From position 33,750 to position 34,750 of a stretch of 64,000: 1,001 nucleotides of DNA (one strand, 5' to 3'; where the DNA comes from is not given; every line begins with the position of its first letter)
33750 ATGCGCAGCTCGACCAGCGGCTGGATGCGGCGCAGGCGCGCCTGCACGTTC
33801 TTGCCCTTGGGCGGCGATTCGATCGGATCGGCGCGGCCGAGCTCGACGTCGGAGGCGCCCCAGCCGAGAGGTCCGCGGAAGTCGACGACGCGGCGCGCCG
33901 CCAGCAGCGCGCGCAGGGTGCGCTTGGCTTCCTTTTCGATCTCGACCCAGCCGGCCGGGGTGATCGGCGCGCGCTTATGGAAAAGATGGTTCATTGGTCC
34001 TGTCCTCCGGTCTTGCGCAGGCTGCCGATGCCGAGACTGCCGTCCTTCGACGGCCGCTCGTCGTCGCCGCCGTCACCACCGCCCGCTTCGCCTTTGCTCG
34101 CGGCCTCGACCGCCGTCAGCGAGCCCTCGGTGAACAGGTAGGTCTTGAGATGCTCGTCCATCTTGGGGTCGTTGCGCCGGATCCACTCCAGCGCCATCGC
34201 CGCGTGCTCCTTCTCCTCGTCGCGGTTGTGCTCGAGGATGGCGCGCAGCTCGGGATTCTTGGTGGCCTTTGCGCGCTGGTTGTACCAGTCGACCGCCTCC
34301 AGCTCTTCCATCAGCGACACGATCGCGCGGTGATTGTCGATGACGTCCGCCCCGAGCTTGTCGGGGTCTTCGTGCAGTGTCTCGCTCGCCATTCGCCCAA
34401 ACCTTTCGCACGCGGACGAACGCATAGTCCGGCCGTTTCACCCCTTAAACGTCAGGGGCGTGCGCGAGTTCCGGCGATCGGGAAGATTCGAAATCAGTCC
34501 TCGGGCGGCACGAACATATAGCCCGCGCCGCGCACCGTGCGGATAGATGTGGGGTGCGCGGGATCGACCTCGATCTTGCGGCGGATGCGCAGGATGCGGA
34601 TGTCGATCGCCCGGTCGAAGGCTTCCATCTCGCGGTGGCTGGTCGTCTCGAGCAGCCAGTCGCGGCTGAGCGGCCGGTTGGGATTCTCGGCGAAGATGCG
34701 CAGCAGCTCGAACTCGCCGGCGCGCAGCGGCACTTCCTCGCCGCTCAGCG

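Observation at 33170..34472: Encapsulin iron-storage compartment under a perfect general-stress (EcfG) promoter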

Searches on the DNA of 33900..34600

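Call 15: search_rna_families(source=window, start=33900, end=34600, threshold=evalue, max_evalue=10)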
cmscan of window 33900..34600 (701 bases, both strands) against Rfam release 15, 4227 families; matches with E-value up to 10: 2.
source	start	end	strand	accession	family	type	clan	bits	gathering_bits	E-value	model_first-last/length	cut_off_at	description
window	34011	34095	+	RF01698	Chloroflexi-1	Gene; sRNA;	-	15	80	3.9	1-84/84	no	Chloroflexi-1 RNA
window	34096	34170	+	RF01683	P6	Gene; sRNA;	-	10.4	50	2.7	1-510/510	no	Pseudomonas sRNA P6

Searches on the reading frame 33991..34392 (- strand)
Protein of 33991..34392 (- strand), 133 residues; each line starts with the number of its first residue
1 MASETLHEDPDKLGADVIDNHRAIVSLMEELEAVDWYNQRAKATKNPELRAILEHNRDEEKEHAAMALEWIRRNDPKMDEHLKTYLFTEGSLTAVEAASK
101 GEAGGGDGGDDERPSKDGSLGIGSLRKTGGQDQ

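Call 5: search_protein_families(library=pfam, proteins=[window:33991-34392:-])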
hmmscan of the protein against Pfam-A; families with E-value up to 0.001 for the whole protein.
window:33991-34392:- (133 aa): 2 families
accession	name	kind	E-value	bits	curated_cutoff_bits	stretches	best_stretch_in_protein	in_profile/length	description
PF22277.2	EncFtn-like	-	1.4e-40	137.4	27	1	6-89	2-85/85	EncFtn-like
PF02915.23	Rubrerythrin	-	3.9e-05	24.5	22.8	1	26-92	6-78/137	Rubrerythrin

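Call 8: find_homologous_proteins(query=window:33991-34392:-, max_evalue=1e-10)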
Query window:33991-34392:- (133 aa): 8000 proteins with E <= 1e-10 among 8000 candidates; the best 120 are listed.
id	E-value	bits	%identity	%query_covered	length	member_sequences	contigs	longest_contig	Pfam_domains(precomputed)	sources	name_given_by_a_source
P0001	3.7e-76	272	95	100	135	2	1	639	PF22277.3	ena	-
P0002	3.1e-72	259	92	100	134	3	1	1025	PF22277.3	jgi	jgi:ferritin-like protein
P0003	4.7e-70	252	82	100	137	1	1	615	PF22277.3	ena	-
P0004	8.1e-70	251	89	100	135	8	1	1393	PF22277.3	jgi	jgi:uncharacterized protein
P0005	9.8e-70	251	89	100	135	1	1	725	PF22277.3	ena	-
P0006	1.4e-69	250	82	100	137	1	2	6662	PF22277.3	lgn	-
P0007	1.2e-68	247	81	100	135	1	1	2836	PF22277.3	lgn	-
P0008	1.7e-68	247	81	100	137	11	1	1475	PF22277.3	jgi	jgi:ferritin-like protein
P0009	5.7e-68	245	86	100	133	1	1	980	PF22277.3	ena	-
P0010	5.8e-68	245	87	100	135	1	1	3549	PF22277.3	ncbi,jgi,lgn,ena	jgi:ferritin-like protein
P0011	6.3e-68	245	87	100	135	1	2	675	PF22277.3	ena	-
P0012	1.3e-67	244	81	100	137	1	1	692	PF22277.3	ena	-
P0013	4.4e-67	242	81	100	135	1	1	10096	PF22277.3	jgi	jgi:ferritin-like protein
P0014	1.0e-66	241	83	100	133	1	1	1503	PF22277.3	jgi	jgi:uncharacterized protein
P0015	1.9e-66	240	85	100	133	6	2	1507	PF22277.3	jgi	jgi:ferritin-like protein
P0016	2.2e-66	240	85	100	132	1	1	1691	PF22277.3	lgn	-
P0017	2.5e-66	240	85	100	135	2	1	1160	PF22277.3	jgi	jgi:ferritin-like protein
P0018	2.8e-66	240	84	100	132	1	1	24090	PF22277.3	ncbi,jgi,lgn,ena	jgi:ferritin-like protein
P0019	5.7e-66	239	82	100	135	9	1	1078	PF22277.3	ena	-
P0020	9.2e-66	238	84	100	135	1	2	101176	PF22277.3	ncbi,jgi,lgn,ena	jgi:ferritin-like protein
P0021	1.0e-65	238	83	100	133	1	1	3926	PF22277.3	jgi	jgi:ferritin-like protein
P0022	1.2e-65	238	81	100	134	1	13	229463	PF22277.3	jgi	jgi:ferritin-like protein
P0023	1.3e-65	237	83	100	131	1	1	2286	PF22277.3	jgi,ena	jgi:ferritin-like protein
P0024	1.4e-65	237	82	100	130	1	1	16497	PF22277.3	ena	-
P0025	2.8e-65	236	83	100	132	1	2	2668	PF22277.3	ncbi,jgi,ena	jgi:ferritin-like protein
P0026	3.3e-65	236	83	100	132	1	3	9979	PF22277.3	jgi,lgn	jgi:ferritin-like protein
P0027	3.7e-65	236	82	100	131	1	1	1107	PF22277.3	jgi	jgi:ferritin-like protein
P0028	4.2e-65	236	82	100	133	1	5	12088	PF22277.3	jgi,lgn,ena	-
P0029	4.5e-65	236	82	100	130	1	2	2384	PF22277.3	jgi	jgi:ferritin-like protein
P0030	5.2e-65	236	82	100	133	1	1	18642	PF22277.3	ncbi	-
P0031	5.9e-65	235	83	99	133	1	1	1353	PF22277.3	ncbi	-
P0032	7.5e-65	235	86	100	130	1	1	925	PF22277.3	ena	-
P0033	8.5e-65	235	82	100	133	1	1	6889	PF22277.3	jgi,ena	-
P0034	1.1e-64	235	84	100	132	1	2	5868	PF22277.3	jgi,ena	jgi:hypothetical protein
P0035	2.2e-64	233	82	100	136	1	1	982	PF22277.3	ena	-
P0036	2.6e-64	233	81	100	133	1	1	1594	PF22277.3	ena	-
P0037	2.8e-64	233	81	100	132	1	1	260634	PF22277.3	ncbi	-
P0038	3.7e-64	233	85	100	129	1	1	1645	PF22277.3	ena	-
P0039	5.8e-64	232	81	100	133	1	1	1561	PF22277.3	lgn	-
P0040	7.8e-64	232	78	100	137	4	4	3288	PF22277.3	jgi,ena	jgi:uncharacterized protein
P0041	9.1e-64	231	81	100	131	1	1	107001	PF22277.3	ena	-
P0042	1.2e-63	231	83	100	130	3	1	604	PF22277.3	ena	-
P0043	1.4e-63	231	80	100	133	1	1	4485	PF22277.3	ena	-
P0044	1.8e-63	231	80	100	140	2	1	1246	PF02915.24,PF22277.3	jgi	jgi:ferritin-like protein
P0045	1.9e-63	230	82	100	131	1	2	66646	PF22277.3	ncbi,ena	-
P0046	2.0e-63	230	83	100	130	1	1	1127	PF22277.3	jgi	jgi:uncharacterized protein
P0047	2.2e-63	230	83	100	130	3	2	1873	PF22277.3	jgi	-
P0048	2.2e-63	230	83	100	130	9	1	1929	PF22277.3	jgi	-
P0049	2.4e-63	230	83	100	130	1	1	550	PF22277.3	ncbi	-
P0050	2.7e-63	230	83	100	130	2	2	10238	PF22277.3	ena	-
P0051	5.0e-63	229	83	100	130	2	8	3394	PF22277.3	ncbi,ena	-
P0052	5.3e-63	229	81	100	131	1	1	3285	PF22277.3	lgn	-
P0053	5.4e-63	229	82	100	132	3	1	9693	PF22277.3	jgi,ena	-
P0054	6.4e-63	229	83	100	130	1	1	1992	PF22277.3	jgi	jgi:ferritin-like protein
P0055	1.5e-62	228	81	100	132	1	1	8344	PF22277.3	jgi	-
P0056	2.1e-62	227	82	100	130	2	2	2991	PF22277.3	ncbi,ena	-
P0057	1.1e-61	225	80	100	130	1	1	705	PF22277.3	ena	-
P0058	1.3e-61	225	82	100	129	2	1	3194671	PF22277.3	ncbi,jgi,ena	jgi:uncharacterized protein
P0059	2.6e-61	224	77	100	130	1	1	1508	PF22277.3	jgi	jgi:ferritin-like protein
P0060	4.4e-61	223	76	100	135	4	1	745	PF22277.3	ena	-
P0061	4.6e-61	223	82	100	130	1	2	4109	PF22277.3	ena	-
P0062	8.4e-61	222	76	100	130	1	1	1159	PF22277.3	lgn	-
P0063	2.0e-60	221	80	100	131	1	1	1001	PF22277.3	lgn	-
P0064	2.0e-60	221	82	98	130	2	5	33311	PF22277.3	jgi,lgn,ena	-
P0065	2.6e-60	220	79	100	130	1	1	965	PF22277.3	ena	-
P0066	6.7e-60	219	78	98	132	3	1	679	PF22277.3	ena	-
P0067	7.3e-60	219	73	100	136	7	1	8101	PF22277.3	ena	-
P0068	1.1e-58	215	80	100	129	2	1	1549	PF22277.3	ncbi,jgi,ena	jgi:ferritin-like protein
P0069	3.9e-58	213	75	100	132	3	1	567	PF22277.3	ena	-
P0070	1.0e-57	212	78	95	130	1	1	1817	PF22277.3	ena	-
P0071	1.4e-57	211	76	98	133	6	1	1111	PF22277.3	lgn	-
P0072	2.0e-57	211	74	98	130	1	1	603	PF02915.24,PF22277.3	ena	-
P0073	3.6e-57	210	76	95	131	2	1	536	PF22277.3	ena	-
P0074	5.9e-57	209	77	97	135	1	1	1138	PF22277.3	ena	-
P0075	8.1e-57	209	73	98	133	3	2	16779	PF22277.3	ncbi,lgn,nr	ncbi:MAG: ferritin-like domain-containing protein [Reyranella sp.]|nr:ferritin-like domain-containin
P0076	1.5e-56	208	74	98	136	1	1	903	PF22277.3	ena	-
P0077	1.5e-56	208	75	97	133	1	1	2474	PF22277.3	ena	-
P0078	1.7e-56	208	74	98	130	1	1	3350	PF22277.3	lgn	-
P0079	2.8e-56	207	76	98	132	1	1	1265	PF22277.3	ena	-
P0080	3.4e-56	207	74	97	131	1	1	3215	PF22277.3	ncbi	ncbi:MAG TPA: ferritin-like domain-containing protein [Reyranella sp.]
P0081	4.7e-56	207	74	97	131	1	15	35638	PF22277.3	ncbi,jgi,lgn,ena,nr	ncbi:MAG TPA: ferritin-like domain-containing protein [Reyranella sp.]|jgi:hypothetical protein|nr:f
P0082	6.0e-56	206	75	98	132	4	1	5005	PF22277.3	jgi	-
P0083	8.7e-56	206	74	97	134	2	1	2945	PF22277.3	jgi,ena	jgi:ferritin-like protein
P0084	8.7e-56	206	75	97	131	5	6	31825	PF22277.3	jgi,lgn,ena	jgi:uncharacterized protein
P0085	8.8e-56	206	72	98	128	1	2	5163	PF22277.3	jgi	jgi:uncharacterized protein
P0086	9.6e-56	206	76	95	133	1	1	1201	PF22277.3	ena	-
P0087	9.6e-56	206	75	98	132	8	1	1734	PF22277.3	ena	-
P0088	9.8e-56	206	77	95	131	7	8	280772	PF22277.3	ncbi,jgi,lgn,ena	ncbi:MAG TPA: ferritin-like domain-containing protein [Pirellulales bacterium]|jgi:ferritin-like pro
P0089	1.1e-55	205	72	98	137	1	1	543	PF22277.3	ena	-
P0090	1.1e-55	205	74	98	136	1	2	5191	PF22277.3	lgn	-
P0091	1.4e-55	205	74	97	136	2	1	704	PF22277.3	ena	-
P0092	1.5e-55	205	77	95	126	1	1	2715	PF22277.3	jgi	jgi:ferritin-like protein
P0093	1.5e-55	205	74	97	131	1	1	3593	PF22277.3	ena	-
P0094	1.8e-55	205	71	98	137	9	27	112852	PF22277.3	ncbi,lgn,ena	-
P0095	1.8e-55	205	73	98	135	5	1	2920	PF22277.3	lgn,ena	-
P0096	1.9e-55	205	74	96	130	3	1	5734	PF22277.3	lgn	-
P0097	1.9e-55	205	73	100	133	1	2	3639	PF22277.3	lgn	-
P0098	2.1e-55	204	75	96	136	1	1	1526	PF22277.3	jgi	jgi:uncharacterized protein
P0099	2.2e-55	204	75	95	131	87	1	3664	PF22277.3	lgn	-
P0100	2.4e-55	204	71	98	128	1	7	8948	PF22277.3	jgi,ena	jgi:uncharacterized protein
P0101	2.6e-55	204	75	99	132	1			PF22277.3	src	-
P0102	3.0e-55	204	76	95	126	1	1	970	PF22277.3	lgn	-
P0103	3.2e-55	204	71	97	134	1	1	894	PF22277.3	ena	-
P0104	4.1e-55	204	76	96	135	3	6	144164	PF22277.3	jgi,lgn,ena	-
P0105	4.3e-55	203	78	95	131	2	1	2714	PF22277.3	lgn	-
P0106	4.4e-55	203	71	98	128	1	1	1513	PF22277.3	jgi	jgi:ferritin-like protein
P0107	4.6e-55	203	74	97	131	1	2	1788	PF22277.3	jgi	jgi:ferritin-like protein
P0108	4.9e-55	203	74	98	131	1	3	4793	PF22277.3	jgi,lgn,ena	-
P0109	4.9e-55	203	74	97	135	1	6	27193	PF22277.3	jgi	jgi:ferritin-like protein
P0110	5.4e-55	203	73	98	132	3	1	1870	PF22277.3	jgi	jgi:ferritin-like protein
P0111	5.6e-55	203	73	100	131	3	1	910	PF22277.3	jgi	jgi:ferritin-like protein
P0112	5.6e-55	203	70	98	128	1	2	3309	PF22277.3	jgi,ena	jgi:uncharacterized protein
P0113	7.1e-55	203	73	95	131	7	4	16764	PF22277.3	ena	-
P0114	7.8e-55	203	73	98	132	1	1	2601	PF22277.3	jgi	jgi:hypothetical protein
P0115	8.0e-55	203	74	95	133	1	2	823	PF02915.24,PF22277.3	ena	-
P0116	8.2e-55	203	75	97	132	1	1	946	PF22277.3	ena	-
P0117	9.1e-55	202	75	98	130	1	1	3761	PF02915.24,PF22277.3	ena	-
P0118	9.1e-55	202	68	98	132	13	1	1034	PF22277.3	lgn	-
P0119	1.0e-54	202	74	98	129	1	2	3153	PF22277.3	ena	-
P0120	1.0e-54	202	78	95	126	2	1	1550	PF22277.3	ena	-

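Call 10: find_related_loci(query=A1, collection=genome_contigs, flank=4000)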
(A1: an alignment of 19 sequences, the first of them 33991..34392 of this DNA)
Query A1 (133 aa) in genome_contigs; peptide patterns used: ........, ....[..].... (x = any residue, [..] = any of these).
600 stretches matched a pattern (row limit reached: there are more); 595 encode a relative of the query (tblastn E <= 1e-3); the best 80 are kept; 80 distinct loci.
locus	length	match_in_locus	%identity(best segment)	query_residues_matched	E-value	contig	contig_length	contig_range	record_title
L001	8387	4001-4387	82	1-133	2e-67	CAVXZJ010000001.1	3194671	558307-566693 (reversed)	MAG: uncultured Alphaproteobacteria bacterium isolate MFD04967.bin.1.57 genome assembly, contig: contig_1713, whole geno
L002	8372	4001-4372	73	1-128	2e-59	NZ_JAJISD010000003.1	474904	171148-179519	Reyranella aquatilis strain KCTC 52223 contig3, whole genome shotgun sequence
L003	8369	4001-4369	74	1-126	4e-58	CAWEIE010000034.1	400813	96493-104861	MAG: uncultured Alphaproteobacteria bacterium isolate MFD04212.bin.2.193 genome assembly, contig: contig_5606, whole gen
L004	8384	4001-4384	73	1-130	5e-58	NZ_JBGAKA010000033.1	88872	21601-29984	MAG: Reyranella sp. isolate MAG_MBR_H10.79 MBRH10-79_opera_contig_1121, whole genome shotgun sequence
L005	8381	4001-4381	72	1-132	1e-57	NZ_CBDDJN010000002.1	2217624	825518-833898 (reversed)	MAG: Reyranella sp. isolate 580361a6-c49d-4e22-a59f-4d14db310f9d contig_2, whole genome shotgun sequence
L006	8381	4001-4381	73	1-131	7e-58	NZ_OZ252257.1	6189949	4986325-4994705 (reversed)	MAG: Reyranella sp. isolate 8febbdbb-4aae-4c5c-8ec1-14a8609df2e4 chromosome 1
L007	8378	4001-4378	72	1-131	1e-57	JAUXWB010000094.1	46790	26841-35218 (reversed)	MAG: Reyranella sp. isolate C15_maxbin.057_sub C15_k141_126293, whole genome shotgun sequence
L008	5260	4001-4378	71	1-131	2e-57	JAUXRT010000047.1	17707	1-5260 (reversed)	MAG: Reyranella sp. isolate C12_metabat.bin.11_sub C12_k141_97871, whole genome shotgun sequence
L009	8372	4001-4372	74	1-127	2e-57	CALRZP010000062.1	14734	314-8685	MAG: Asaia bogorensis isolate JJ-MAC3-364-1-m1-bin333 genome assembly, contig: JJ-MAC3-364-C145, whole genome shotgun se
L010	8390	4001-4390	69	1-133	1e-56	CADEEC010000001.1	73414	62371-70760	MAG: uncultured Rhizobiales bacterium isolate Rhizobiales sp. RBC088 genome assembly, contig: MAG088_1, whole genome sho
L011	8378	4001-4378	73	1-128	9e-57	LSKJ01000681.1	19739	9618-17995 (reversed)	Rhodospirillaceae bacterium CCH5-H10 CCH5-H10_contig683, whole genome shotgun sequence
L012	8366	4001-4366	73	1-128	2e-56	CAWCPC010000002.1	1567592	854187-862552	MAG: uncultured Alphaproteobacteria bacterium isolate MFD04967.bin.1.213 genome assembly, contig: contig_19663, whole ge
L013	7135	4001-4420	67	1-133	3e-56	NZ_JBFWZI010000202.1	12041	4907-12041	MAG: Reyranella sp. isolate CA_2019_TPBS_184 NODE_21611_length_12041_cov_12.597364_TPBS, whole genome shotgun sequence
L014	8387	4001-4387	68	1-129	4e-56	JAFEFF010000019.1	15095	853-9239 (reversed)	MAG: Proteobacteria bacterium isolate SZAS LIN-11 LIN-390__19__length-15095, whole genome shotgun sequence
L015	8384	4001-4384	71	1-131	3e-55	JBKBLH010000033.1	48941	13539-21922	MAG: Reyranella sp. isolate 21H_026.bin.69 NODE_815_length_48941_cov_5.194736, whole genome shotgun sequence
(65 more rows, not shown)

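Call 21: search_solved_structures(query=window:33991-34392:-, show_alignments=3)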
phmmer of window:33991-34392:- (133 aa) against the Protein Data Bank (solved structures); distinct sequences matched with E-value up to 0.001: 14.
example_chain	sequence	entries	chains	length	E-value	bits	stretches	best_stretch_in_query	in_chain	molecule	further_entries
33bf_A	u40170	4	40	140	4.2e-46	159.7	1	2-126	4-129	Encapsulated ferritin-like protein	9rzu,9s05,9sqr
5da5_A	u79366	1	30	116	3.4e-37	130.9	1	2-100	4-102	Rru_A0973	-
6sv1_A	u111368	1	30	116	2e-36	128.4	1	2-100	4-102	Encapsulated Ferritin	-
6suw_A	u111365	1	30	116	2e-36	128.4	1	2-100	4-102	Uncharacterized protein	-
5l89_A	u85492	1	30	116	2e-36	128.4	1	2-100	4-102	Rru_A0973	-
5l8b_A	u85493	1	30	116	2e-36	128.4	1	2-100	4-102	Uncharacterized protein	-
5l8g_A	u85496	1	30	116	7.7e-36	126.6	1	2-100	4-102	Uncharacterized protein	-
7oe2_1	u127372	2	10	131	5.5e-35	123.8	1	1-132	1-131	Haliangium ochraceum Encapsulated ferritin localisation sequence | Haliangium ochraceum encapsulated ferritin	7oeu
5l8f_A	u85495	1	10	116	2.8e-34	121.5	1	2-100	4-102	Rru_A0973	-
3k6c_A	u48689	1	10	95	6.8e-30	107.3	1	1-90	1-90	Uncharacterized protein NE0167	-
5n5f_A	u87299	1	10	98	1.6e-28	102.9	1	2-94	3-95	encapsulated ferritin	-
7s8t_A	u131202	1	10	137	6.1e-11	46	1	25-126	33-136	EncC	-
7s5c_A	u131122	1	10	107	1.9e-09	41.2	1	15-98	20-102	EncB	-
7s5k_A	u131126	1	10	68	3.4e-08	37.2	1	20-82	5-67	EncB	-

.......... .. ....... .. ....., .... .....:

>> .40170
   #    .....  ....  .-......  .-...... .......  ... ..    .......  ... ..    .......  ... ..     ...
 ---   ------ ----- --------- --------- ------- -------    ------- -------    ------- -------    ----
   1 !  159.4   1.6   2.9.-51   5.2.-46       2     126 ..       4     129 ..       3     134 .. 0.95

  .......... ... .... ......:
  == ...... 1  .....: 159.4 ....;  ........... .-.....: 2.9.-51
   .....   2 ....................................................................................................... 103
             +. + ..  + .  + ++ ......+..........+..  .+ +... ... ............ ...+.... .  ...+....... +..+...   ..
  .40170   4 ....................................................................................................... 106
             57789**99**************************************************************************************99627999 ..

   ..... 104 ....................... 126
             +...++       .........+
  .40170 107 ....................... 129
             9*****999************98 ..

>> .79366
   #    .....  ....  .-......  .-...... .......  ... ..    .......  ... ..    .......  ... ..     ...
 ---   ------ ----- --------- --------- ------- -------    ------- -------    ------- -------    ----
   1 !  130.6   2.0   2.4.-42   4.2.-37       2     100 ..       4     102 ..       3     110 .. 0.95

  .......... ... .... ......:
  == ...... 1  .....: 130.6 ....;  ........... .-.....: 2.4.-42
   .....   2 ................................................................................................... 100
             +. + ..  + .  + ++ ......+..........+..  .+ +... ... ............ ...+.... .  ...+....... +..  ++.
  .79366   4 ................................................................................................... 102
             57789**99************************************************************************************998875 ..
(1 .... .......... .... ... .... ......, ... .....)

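Call 39: search_dna_similar(query=window:33991-34392:-, collection=plasmids, mode=protein, max_rows=40, max_evalue=1e-8)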
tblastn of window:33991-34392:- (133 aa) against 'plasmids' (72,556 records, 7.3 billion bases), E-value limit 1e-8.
Records with a match: 6; places in all: 6; records where one place covers at least 80% of the query: 0.
Best place of each record, by identity: 60-80% 1; <60% 5.
By first word of the organism name: Bradyrhizobium 2; Acetoanaerobium 1; Aquincola 1; Gemmatirosa 1; Rhodopseudomonas 1.
By predicted mobility (MOB-suite, as given by PLSDB): non-mobilizable 3; conjugative 3.
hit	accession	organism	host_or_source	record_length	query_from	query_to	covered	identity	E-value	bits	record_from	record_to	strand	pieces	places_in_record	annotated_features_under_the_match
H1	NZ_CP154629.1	Acetoanaerobium noterae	cell culture,Sludge of a digestion ...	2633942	7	95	67%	58.4%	2e-24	103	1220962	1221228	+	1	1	none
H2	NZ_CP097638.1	Aquincola tertiaricarbonis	cell culture,water supply well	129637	1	62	47%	67.7%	9e-18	85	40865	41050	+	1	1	none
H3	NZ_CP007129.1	Gemmatirosa kalamazoonensis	-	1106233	1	93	70%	40.9%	3e-12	69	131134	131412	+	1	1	record has no annotation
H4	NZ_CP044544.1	Bradyrhizobium betae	Beta vulgaris,Cell culture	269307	1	93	70%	39.8%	5e-12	69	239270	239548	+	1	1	hypothetical protein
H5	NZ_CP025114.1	Bradyrhizobium sp. SK17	whole organism,agricultural soil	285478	1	93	70%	39.8%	5e-12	69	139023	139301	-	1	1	hypothetical protein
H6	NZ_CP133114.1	Rhodopseudomonas sp. BAL398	Cell culture,surface waters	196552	1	95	71%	35.8%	2e-10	64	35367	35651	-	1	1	hypothetical protein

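Call 41: get_annotated_region(hit=H4, flank=2500)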
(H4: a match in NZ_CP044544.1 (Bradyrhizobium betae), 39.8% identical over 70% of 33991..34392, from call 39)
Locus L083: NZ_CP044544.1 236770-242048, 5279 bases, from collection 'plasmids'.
description: Bradyrhizobium betae strain PL7HG1 plasmid pBbPL7HG1, complete sequence
organism: Bradyrhizobium betae (NCBI taxid 244734)
taxonomy: Bacteria; Pseudomonadota; Alphaproteobacteria; Hyphomicrobiales; Nitrobacteraceae; Bradyrhizobium; Bradyrhizobium betae
host: -; source: Beta vulgaris,Cell culture; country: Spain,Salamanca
typing (MOB-suite, as given by PLSDB): conjugative; relaxase MOBP; mating-pair formation MPF_T
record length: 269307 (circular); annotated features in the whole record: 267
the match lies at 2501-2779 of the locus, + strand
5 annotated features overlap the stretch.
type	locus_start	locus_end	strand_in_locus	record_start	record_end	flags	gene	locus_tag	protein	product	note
CDS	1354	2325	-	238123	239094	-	mbfA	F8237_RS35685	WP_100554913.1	iron exporter MbfA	-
CDS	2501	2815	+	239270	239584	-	-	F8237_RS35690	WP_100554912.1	hypothetical protein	-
CDS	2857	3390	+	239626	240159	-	-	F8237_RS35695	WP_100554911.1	cytochrome b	GO:0022904 - respiratory electron transport chain [Evidence IEA]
CDS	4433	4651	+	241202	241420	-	-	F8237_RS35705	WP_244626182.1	metal-sensitive transcriptional regulator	-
CDS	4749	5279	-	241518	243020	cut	-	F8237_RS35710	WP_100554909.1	multicopper oxidase domain-containing protein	-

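Call 42: get_annotated_region(hit=H6, flank=2500)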
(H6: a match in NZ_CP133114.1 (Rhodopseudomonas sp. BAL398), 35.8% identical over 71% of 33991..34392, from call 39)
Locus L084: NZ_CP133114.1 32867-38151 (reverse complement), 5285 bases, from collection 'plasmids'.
description: Rhodopseudomonas sp. BAL398 plasmid pBAL398.3
organism: Rhodopseudomonas sp. BAL398 (NCBI taxid 3034676)
taxonomy: Bacteria; Pseudomonadota; Alphaproteobacteria; Hyphomicrobiales; Nitrobacteraceae; Rhodopseudomonas; Rhodopseudomonas sp. BAL398
host: -; source: Cell culture,surface waters; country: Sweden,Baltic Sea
typing (MOB-suite, as given by PLSDB): conjugative; replicon rep_cluster_470; relaxase MOBP; mating-pair formation MPF_T
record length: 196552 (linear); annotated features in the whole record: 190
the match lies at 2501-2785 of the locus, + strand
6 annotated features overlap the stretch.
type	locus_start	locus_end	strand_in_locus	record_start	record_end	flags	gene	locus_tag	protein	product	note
CDS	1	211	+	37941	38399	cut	-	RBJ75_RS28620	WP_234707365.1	hypothetical protein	-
CDS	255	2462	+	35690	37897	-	-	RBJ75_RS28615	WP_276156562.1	heavy metal translocating P-type ATPase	-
CDS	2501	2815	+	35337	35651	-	-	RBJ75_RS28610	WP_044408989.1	hypothetical protein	-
CDS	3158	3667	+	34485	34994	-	-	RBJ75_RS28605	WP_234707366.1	hypothetical protein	-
CDS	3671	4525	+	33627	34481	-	-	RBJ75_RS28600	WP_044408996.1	hypothetical protein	-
CDS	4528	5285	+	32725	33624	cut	-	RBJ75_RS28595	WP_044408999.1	cation diffusion facilitator family transporter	-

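Call 72: search_protein_families(library=ncbifam, proteins=[window:33991-34392:-], max_evalue=0.00001)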
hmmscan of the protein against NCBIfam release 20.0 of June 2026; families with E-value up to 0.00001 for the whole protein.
window:33991-34392:- (133 aa): 3 families
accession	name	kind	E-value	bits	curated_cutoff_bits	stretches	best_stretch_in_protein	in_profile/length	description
TIGR04535.1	ferrit_encaps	subfamily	1.1e-41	141.3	125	1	7-126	2-114/114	encapsulin-associated ferritin-like protein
NF058679.1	EncB_fam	subfamily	1.1e-27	96.4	90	1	7-125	9-117/117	encapsulin nanocompartment ferritin-likeEncB family encapsulin nanocompartment ferritin-like cargo protein cargo protein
NF058678.1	EncB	exception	3.2e-10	40.4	210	1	17-96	9-88/160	encapsulin nanocompartment ferritin-like cargo protein EncB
